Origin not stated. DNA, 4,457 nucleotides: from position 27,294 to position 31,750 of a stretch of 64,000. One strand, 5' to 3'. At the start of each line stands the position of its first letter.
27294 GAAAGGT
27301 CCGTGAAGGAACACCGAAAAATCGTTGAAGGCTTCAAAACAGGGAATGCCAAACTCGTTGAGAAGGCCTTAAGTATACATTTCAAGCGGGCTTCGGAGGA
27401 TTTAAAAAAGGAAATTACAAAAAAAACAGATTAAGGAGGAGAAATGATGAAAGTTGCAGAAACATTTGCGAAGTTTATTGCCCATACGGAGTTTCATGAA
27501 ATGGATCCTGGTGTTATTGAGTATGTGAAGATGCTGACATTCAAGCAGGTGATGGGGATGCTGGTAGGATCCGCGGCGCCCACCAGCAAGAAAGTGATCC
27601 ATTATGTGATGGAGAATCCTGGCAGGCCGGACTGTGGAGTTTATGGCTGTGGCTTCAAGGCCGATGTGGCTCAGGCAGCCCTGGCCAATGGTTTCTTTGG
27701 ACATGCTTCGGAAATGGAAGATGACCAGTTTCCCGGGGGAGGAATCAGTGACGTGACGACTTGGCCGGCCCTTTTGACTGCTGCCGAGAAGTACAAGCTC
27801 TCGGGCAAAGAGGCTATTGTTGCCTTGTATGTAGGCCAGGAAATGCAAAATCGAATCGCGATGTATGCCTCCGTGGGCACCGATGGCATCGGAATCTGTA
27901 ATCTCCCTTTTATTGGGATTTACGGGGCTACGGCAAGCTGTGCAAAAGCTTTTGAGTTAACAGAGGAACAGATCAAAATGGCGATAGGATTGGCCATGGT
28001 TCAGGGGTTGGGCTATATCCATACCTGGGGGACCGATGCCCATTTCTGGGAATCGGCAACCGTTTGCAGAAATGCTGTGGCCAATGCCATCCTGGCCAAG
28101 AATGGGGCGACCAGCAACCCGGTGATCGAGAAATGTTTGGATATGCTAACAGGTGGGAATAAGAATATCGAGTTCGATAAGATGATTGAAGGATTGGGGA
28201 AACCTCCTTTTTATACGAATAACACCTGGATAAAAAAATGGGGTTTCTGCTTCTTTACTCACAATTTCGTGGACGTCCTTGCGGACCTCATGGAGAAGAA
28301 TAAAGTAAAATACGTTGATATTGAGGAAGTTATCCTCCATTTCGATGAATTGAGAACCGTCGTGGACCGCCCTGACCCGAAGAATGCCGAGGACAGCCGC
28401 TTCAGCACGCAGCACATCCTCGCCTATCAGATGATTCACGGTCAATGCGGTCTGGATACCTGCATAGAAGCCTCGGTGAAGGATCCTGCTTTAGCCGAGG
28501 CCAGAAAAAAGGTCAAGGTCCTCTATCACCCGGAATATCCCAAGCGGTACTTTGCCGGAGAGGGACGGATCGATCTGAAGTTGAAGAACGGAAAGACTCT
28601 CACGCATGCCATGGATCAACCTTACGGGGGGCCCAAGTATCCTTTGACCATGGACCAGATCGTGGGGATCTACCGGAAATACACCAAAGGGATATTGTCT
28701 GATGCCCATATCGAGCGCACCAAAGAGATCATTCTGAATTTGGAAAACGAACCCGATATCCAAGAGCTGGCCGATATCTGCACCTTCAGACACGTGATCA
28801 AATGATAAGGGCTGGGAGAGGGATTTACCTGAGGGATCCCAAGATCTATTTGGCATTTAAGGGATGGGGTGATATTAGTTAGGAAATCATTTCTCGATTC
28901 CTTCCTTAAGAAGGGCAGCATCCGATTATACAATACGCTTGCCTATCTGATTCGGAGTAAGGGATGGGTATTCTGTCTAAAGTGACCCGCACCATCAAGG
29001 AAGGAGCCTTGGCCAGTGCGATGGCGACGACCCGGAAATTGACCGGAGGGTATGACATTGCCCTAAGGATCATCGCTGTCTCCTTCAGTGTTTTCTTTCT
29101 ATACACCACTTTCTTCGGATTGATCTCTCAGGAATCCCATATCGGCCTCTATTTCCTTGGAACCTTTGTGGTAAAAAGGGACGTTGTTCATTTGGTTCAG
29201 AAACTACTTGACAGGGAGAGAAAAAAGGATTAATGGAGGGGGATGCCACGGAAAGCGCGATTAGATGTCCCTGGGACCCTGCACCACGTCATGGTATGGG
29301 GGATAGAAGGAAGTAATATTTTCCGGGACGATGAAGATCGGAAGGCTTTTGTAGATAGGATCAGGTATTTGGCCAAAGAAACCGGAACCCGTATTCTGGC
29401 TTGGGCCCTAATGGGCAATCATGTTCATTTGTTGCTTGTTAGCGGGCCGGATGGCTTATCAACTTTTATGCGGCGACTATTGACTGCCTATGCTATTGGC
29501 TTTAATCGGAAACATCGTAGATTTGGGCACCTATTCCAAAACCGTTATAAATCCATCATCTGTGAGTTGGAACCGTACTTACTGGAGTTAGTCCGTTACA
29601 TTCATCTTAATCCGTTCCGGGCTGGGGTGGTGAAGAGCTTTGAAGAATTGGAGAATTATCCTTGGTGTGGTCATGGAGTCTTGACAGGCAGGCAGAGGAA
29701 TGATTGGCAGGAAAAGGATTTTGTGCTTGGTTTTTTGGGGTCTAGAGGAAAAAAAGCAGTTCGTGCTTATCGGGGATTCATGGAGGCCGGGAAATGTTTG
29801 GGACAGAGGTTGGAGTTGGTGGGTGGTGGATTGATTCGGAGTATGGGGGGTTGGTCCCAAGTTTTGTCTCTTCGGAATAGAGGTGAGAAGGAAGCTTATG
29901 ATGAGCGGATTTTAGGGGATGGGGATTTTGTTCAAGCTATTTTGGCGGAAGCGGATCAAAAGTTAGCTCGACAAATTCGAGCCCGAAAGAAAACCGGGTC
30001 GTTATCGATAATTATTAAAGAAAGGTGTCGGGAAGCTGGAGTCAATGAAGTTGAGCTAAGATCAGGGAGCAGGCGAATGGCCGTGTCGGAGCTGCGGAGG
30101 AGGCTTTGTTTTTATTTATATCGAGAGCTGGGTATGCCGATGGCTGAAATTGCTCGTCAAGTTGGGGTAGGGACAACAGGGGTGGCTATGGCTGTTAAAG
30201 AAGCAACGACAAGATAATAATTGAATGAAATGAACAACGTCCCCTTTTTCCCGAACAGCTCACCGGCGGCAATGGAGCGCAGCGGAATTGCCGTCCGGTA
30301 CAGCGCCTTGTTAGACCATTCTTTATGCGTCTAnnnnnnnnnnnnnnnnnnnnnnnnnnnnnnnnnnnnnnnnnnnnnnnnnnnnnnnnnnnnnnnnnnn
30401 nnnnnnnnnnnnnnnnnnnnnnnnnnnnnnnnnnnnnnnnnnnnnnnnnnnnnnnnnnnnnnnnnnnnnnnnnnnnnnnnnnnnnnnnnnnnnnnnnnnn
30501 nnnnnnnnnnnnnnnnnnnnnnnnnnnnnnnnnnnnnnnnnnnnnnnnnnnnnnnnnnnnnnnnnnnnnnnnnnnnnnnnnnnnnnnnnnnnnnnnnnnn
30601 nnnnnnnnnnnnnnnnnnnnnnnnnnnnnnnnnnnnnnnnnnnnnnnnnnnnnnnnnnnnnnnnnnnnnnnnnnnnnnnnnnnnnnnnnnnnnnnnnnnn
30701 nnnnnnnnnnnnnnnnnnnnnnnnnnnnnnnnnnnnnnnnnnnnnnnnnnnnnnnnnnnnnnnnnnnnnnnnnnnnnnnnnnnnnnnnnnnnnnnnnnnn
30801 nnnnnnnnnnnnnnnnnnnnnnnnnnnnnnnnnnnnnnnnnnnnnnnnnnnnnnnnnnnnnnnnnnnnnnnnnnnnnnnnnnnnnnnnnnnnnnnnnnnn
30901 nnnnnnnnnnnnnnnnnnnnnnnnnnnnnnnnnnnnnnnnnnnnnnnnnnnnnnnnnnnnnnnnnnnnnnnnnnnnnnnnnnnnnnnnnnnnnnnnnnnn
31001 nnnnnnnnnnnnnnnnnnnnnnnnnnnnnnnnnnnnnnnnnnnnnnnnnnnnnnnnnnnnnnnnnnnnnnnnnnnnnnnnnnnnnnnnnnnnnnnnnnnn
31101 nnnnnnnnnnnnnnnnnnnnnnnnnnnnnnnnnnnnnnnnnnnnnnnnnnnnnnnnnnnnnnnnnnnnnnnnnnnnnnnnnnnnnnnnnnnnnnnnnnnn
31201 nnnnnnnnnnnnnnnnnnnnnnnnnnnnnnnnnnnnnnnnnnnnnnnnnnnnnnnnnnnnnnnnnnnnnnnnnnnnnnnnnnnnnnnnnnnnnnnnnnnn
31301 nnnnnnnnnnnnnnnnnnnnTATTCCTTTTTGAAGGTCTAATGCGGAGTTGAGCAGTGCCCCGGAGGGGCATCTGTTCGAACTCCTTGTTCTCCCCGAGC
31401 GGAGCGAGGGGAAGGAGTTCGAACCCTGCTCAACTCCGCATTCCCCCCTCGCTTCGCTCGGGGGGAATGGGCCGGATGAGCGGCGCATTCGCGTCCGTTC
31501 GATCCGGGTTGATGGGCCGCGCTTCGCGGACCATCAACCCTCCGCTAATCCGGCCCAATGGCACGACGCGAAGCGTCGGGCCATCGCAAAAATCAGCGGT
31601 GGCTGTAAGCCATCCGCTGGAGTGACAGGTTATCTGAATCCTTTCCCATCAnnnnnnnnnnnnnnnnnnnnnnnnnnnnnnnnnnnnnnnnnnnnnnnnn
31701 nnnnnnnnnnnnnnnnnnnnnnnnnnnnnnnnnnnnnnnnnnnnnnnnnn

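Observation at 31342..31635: Non-canonical, modular, 170-300 bp multi-hairpin repeats occupy attC positions, with A instead of G at the crossover base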

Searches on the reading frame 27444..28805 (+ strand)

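Call 7: search_protein_families(library=pfam, proteins=[window:27444-28805:+], max_evalue=0.01)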
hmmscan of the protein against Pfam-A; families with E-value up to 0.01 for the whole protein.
window:27444-28805:+ (453 aa): 2 families
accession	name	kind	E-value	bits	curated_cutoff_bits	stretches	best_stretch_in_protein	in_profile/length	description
PF03972.19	MmgE_PrpD_N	-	4.2e-35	121.6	32.1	1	7-227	2-223/244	MmgE/PrpD N-terminal domain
PF19305.4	MmgE_PrpD_C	-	3.5e-27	95.7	32.1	1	268-434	3-172/173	MmgE/PrpD C-terminal domain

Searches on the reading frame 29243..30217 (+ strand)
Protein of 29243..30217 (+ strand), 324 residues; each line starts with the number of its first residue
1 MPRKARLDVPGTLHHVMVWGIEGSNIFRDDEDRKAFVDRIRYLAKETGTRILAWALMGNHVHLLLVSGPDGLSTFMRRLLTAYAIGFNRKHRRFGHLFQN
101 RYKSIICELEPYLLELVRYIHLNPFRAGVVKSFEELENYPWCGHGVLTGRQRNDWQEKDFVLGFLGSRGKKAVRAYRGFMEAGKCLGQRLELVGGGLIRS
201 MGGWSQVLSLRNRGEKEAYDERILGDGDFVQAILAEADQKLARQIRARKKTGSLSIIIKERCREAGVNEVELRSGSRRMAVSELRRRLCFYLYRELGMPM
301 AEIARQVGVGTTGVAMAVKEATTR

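Call 7: search_protein_families(library=pfam, proteins=[window:29243-30217:+], max_evalue=0.01)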
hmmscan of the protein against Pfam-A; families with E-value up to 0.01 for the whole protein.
window:29243-30217:+ (324 aa): 4 families
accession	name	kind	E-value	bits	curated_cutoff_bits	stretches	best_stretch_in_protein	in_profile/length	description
PF01797.21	Y1_Tnp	-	5.5e-10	39.9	23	1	15-121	8-119/121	Transposase IS200 like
PF08299.17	Bac_DnaA_C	-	1.2e-05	25.6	31.5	1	257-319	4-67/69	Bacterial dnaA protein helix-turn-helix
PF08281.18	Sigma70_r4_2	-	0.00091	19.3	25.7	1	285-315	14-44/54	Sigma-70, region 4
PF13384.12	HTH_23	-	0.005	17.1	24.6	0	281-310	2-30/50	Homeodomain-like domain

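Call 18: find_encoding_contigs(protein=window:29243-30217:+, flank=10000, max_places=10)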
Protein window:29243-30217:+ (324 aa): 1 contig read that carries it; 1 place shown.
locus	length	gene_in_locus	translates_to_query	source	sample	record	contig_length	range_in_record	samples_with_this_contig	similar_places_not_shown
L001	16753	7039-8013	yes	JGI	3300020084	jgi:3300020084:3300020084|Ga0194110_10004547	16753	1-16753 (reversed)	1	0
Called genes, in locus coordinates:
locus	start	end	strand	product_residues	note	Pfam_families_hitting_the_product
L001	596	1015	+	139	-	PF01894:YjbQ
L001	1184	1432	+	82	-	PF19891:DUF6364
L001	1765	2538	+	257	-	PF10127:RlaP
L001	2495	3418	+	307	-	-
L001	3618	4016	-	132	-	-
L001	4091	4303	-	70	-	-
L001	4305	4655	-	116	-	PF02597:ThiS (weak)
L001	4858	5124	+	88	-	-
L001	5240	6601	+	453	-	PF03972:MmgE_PrpD_N, PF19305:MmgE_PrpD_C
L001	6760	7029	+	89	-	-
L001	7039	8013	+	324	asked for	PF01797:Y1_Tnp, PF08299:Bac_DnaA_C (faint)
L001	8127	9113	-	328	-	PF13489:Methyltransf_23, PF08241:Methyltransf_11, PF08242:Methyltransf_12, PF13649:Methyltransf_25, PF13847:Methyltransf_31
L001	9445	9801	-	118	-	PF01850:PIN (weak)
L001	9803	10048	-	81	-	PF09957:VapB_antitoxin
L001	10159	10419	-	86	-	-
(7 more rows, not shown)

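Call 51: search_protein_families(library=ncbifam, proteins=[window:29243-30217:+], max_evalue=0.001)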
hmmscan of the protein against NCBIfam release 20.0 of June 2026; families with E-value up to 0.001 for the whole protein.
window:29243-30217:+ (324 aa): 1 family
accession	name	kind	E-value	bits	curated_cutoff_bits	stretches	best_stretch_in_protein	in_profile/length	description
NF047646.1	REP_Tyr_transpos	equivalog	8.1e-19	68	80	1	4-135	2-142/146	REP-associated tyrosine transposase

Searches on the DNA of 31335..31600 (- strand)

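Call 57: search_dna_similar(query=window:31335-31600:-, collection=plasmids, mode=distant, max_rows=10)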
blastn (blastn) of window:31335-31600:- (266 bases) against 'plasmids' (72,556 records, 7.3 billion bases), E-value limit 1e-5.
No match.
